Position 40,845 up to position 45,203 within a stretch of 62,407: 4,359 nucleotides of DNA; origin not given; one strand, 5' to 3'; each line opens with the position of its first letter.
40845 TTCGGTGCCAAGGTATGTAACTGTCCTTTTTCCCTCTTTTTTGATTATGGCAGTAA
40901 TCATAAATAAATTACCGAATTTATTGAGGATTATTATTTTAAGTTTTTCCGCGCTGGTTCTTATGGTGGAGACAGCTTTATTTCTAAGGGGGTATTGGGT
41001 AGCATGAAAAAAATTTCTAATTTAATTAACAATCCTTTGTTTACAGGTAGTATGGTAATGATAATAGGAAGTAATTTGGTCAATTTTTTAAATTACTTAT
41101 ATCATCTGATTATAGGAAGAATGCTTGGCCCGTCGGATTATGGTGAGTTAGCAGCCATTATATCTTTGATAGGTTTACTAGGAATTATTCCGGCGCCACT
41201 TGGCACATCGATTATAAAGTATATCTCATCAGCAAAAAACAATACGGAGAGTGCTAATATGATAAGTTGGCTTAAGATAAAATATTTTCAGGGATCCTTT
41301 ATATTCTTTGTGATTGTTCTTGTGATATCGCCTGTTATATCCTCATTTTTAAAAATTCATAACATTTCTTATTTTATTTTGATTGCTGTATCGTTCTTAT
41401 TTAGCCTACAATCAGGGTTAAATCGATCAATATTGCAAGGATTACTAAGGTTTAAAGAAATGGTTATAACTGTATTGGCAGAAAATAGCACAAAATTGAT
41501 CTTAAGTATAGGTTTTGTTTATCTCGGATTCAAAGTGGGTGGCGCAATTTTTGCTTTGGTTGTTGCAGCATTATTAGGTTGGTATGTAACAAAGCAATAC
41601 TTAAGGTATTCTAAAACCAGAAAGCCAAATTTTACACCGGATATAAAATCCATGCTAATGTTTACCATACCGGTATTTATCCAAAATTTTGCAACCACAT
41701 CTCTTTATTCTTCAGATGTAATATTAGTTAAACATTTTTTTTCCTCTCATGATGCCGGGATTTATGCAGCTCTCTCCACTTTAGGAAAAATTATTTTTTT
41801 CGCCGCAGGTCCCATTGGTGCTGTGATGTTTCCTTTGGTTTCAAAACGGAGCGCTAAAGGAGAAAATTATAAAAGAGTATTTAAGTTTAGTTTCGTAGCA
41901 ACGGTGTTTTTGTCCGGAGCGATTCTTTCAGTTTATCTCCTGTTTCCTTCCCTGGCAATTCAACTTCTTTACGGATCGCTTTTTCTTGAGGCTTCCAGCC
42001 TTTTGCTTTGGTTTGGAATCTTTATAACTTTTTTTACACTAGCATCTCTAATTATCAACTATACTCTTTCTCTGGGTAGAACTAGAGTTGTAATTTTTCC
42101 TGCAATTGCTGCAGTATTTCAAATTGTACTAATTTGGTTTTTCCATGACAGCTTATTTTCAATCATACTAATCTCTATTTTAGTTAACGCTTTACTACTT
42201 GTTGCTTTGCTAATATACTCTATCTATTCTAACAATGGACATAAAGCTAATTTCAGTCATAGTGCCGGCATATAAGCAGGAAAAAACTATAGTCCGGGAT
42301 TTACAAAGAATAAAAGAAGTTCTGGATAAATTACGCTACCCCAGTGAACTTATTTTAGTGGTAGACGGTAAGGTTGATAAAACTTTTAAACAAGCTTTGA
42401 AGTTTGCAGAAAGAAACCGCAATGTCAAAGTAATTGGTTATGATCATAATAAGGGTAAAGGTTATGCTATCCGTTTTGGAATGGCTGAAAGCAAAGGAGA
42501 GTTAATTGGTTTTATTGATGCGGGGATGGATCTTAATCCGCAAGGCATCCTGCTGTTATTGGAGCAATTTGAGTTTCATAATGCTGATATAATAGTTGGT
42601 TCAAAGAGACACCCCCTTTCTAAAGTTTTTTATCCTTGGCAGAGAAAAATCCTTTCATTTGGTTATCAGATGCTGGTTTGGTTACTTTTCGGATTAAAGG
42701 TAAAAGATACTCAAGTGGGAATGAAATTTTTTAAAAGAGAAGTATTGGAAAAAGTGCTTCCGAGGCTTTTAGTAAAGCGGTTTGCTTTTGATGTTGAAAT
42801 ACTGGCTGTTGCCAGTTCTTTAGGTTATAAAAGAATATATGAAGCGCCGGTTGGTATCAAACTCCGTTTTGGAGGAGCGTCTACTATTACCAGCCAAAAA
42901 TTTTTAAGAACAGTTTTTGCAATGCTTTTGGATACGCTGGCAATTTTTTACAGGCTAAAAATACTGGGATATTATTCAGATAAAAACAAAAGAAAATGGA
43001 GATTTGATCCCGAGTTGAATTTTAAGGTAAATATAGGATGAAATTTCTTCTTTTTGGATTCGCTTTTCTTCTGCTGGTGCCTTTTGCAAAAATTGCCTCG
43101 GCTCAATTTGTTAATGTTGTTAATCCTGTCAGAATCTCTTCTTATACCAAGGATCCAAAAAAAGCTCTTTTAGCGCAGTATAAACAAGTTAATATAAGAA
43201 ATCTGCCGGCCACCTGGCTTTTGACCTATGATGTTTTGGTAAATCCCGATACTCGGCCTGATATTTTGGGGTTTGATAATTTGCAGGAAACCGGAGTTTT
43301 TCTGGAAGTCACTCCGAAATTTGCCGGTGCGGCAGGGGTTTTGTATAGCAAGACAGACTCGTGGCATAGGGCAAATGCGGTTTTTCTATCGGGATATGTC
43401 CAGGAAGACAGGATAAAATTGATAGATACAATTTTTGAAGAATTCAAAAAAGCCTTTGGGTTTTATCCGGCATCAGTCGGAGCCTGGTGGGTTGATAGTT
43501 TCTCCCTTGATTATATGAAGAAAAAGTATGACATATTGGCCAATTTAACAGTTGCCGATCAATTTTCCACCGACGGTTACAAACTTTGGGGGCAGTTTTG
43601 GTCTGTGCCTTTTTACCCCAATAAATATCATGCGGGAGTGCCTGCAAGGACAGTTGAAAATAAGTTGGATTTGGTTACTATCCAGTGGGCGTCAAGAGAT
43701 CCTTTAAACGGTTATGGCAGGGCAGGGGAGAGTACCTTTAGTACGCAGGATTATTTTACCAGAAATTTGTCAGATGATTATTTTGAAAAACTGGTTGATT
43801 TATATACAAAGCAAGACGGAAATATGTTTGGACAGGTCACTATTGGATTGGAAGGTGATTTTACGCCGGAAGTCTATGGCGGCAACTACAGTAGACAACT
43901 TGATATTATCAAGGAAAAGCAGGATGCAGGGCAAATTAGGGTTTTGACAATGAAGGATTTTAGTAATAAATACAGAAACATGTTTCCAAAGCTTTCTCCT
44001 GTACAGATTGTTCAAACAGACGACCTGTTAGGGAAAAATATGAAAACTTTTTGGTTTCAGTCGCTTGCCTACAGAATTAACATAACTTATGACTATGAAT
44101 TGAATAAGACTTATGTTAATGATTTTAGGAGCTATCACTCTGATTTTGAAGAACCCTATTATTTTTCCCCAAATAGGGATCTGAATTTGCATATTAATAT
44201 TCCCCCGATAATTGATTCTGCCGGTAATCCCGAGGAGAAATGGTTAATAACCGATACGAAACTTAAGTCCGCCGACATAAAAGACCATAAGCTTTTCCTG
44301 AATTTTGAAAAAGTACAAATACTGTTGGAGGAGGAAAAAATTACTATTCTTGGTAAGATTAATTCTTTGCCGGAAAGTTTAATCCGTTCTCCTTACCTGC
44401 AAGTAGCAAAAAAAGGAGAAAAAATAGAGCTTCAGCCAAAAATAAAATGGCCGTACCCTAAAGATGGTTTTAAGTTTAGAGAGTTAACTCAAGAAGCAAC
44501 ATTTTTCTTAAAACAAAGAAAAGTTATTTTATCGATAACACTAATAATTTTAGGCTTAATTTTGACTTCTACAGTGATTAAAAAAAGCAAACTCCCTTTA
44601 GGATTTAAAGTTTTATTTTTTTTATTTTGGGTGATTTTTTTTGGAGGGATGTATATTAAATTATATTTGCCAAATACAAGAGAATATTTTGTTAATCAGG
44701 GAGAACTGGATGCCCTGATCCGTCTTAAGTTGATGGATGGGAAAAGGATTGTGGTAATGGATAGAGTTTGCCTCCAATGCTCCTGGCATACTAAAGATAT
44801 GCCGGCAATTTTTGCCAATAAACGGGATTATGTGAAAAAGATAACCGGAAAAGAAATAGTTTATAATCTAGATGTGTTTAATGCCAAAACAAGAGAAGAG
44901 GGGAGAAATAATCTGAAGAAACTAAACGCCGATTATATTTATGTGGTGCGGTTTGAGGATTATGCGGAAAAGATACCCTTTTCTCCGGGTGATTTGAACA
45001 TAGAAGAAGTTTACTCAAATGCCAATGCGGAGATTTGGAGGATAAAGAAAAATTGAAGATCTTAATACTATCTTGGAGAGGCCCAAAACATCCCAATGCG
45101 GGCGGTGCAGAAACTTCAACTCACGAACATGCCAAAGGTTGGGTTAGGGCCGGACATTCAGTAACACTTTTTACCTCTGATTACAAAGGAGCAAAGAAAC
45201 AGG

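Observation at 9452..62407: About 53 kb 'GT-C factory': some 17 polytopic glycosyltransferase-like proteins fed by four polyprenol-P-sugar synthases and two flippases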

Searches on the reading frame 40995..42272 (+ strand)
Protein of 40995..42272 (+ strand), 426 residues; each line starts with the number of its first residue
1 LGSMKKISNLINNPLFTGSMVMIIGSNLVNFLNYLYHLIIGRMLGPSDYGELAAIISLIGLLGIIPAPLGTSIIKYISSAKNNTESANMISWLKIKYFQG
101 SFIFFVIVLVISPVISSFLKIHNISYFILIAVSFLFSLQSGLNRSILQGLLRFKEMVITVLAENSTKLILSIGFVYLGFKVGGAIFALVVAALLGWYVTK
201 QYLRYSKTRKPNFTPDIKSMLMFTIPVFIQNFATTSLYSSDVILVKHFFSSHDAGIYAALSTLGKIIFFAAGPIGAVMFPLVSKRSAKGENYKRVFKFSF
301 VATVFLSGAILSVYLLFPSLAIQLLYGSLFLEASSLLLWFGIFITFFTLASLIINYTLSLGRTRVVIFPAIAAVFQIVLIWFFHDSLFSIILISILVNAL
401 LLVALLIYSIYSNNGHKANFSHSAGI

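Call 5: search_protein_families(library=pfam, proteins=[window:40995-42272:+], max_evalue=0.01)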
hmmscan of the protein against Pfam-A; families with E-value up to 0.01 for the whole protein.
window:40995-42272:+ (426 aa): 2 families
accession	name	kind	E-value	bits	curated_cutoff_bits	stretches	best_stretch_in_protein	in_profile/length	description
PF01943.22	Polysacc_synt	-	1.3e-20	74.5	28.2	1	19-284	5-272/274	Polysaccharide biosynthesis protein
PF13440.11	Polysacc_synt_3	-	1.3e-19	71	23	1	39-334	1-292/293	Polysaccharide biosynthesis protein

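Call 54: search_protein_families(library=ncbifam, proteins=[window:40995-42272:+], max_evalue=0.0001)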
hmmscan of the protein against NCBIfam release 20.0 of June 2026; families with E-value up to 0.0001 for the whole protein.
window:40995-42272:+ (426 aa): 1 family
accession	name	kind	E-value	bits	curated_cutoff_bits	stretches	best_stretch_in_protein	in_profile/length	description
NF058658.1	Oglyco_Wzx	exception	6.4e-10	38.6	720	1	24-403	19-396/478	O-glycosylation flippase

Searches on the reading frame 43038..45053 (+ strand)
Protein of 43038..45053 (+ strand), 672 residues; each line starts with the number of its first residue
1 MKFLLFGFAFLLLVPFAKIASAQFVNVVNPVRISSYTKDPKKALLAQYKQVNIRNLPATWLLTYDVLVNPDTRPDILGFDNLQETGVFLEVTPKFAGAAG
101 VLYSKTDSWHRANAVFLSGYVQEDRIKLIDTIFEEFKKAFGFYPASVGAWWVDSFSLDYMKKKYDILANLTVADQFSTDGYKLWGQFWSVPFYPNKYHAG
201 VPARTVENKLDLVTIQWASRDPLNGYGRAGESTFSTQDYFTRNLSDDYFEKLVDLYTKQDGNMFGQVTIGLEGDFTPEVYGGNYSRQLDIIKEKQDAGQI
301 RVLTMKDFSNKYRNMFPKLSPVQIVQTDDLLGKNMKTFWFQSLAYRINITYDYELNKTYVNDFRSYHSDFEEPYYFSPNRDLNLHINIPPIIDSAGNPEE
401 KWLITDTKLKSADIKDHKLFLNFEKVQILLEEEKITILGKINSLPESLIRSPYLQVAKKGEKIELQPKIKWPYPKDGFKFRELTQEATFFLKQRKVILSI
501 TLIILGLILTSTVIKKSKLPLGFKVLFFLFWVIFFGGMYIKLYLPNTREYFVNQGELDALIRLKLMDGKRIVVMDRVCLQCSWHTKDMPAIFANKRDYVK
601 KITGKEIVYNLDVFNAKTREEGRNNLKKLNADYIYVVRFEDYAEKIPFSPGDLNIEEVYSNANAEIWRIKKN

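Call 5: search_protein_families(library=pfam, proteins=[window:43038-45053:+], max_evalue=0.01)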
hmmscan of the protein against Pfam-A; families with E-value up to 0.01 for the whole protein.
window:43038-45053:+ (672 aa): 0 families

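Call 11: search_protein_families(library=ncbifam, proteins=[window:43038-45053:+], max_evalue=0.01)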
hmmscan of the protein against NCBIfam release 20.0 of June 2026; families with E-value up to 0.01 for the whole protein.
window:43038-45053:+ (672 aa): 0 families

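Call 32: search_solved_structures(query=window:43038-45053:+, max_evalue=1)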
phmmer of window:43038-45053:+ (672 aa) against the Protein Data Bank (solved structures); distinct sequences matched with E-value up to 1: 0.

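Call 58: find_homologous_proteins(query=window:43038-45053:+, max_evalue=0.001)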
Query window:43038-45053:+ (672 aa): 821 proteins with E <= 0.001 among 8000 candidates; the best 120 are listed.
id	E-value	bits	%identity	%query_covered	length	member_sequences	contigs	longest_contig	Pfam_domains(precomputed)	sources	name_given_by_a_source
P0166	0.0e+0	1445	93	98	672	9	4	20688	-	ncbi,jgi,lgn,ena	-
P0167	0.0e+0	1368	89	98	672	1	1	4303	-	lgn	-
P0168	0.0e+0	1252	80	100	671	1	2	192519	-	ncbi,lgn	-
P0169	0.0e+0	1175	77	98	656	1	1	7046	-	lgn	-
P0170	0.0e+0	1144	75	97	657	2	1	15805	-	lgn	-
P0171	0.0e+0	1099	71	100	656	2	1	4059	-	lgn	-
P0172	0.0e+0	1014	65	100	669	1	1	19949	-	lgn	-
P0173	2.3e-266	904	58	100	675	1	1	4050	-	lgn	-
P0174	2.5e-264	897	59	100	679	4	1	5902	-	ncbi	-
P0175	4.0e-264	896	90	63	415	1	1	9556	-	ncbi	ncbi:MAG: hypothetical protein US99_C0078G0001, partial [Candidatus Daviesbacteria bacterium GW2011_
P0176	1.6e-263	894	58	100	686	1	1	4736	-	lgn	-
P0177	6.8e-263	892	60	97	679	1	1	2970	-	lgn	-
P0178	8.7e-263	892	59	99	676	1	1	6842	PF12979.14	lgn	-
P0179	7.8e-261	885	58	99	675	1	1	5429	-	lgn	-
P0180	1.7e-259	881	59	97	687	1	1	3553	-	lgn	-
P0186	2.9e-257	874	57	100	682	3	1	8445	PF12979.14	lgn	-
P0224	3.8e-237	807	55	97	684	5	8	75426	PF12979.14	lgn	-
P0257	2.6e-203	695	47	97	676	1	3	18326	PF12979.14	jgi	jgi:hypothetical protein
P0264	3.9e-201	688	47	97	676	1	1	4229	PF12979.14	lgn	-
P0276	1.5e-198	680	47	98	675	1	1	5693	PF12979.14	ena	-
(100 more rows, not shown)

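Call 60: search_solved_structures(query=A4, max_evalue=10, show_alignments=2)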
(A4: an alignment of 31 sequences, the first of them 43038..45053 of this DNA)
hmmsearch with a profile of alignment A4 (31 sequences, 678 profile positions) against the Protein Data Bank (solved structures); distinct sequences matched with E-value up to 10: 1.
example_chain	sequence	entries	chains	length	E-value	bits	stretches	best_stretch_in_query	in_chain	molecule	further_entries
3lm3_A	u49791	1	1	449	1.2e-07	33.9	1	146-385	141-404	uncharacterized protein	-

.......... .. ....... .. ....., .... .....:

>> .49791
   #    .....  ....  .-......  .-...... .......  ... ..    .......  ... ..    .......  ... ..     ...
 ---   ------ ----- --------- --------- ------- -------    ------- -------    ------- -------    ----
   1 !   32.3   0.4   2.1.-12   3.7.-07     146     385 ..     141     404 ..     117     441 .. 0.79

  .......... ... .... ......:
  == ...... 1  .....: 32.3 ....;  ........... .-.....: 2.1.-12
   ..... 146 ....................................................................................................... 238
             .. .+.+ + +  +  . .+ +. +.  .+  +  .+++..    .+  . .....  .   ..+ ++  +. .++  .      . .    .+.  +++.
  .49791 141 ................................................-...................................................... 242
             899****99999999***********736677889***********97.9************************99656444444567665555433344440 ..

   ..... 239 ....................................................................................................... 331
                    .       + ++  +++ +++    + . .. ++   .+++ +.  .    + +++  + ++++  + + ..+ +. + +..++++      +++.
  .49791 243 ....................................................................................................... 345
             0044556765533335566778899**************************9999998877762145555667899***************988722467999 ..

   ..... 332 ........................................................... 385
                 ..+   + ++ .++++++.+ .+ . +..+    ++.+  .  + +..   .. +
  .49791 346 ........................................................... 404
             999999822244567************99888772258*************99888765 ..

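Call 61: search_protein_families(library=pfam, alignment_id=A4, max_evalue=1)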
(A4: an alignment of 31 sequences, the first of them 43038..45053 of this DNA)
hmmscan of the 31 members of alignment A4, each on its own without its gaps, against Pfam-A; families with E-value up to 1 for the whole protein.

A. member 1, window:43038-45053:+ (672 aa): 2 families
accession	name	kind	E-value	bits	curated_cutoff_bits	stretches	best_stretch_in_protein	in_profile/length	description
PF17026.10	zf-RRPl_C4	-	0.12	12.9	28.9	1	541-603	18-81/108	Putative ribonucleoprotein zinc-finger pf C4 type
PF20603.3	Bact_hydrolase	-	0.16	12.3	27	1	243-298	70-125/160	Bacterial hydrolase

B. families by the number of members that match (of 31 scanned): 38 families (the first 25 are shown)
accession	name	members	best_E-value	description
PF12979.12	DUF3863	20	0.00018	Domain of Unknown Function with PDB structure (DUF3863)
PF11178.13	DUF2963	3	0.002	Protein of unknown function (DUF2963)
PF17026.10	zf-RRPl_C4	3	0.043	Putative ribonucleoprotein zinc-finger pf C4 type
PF04669.19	PBDC1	3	0.11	PBDC1 protein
PF24838.2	8xMP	2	0.0091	Octameric membrane protein family (8xMP)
PF20603.3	Bact_hydrolase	2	0.017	Bacterial hydrolase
PF09452.15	Mvb12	2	0.025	ESCRT-I subunit Mvb12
PF23673.1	DUF7154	1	0.0053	Domain of unknown function (DUF7154)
PF13536.12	EmrE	1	0.024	Putative multidrug resistance efflux transporter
PF17259.7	DUF5325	1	0.027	Family of unknown function (DUF5325)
PF13347.12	MFS_2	1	0.027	MFS/sugar transport protein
PF12952.12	DUF3841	1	0.031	Domain of unknown function (DUF3841)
PF01846.25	FF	1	0.035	FF domain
PF23574.1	zf-C2H2_ZNF142_18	1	0.054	Zinc finger protein 142 C2H2 domain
PF11680.14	DUF3276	1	0.057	Protein of unknown function (DUF3276)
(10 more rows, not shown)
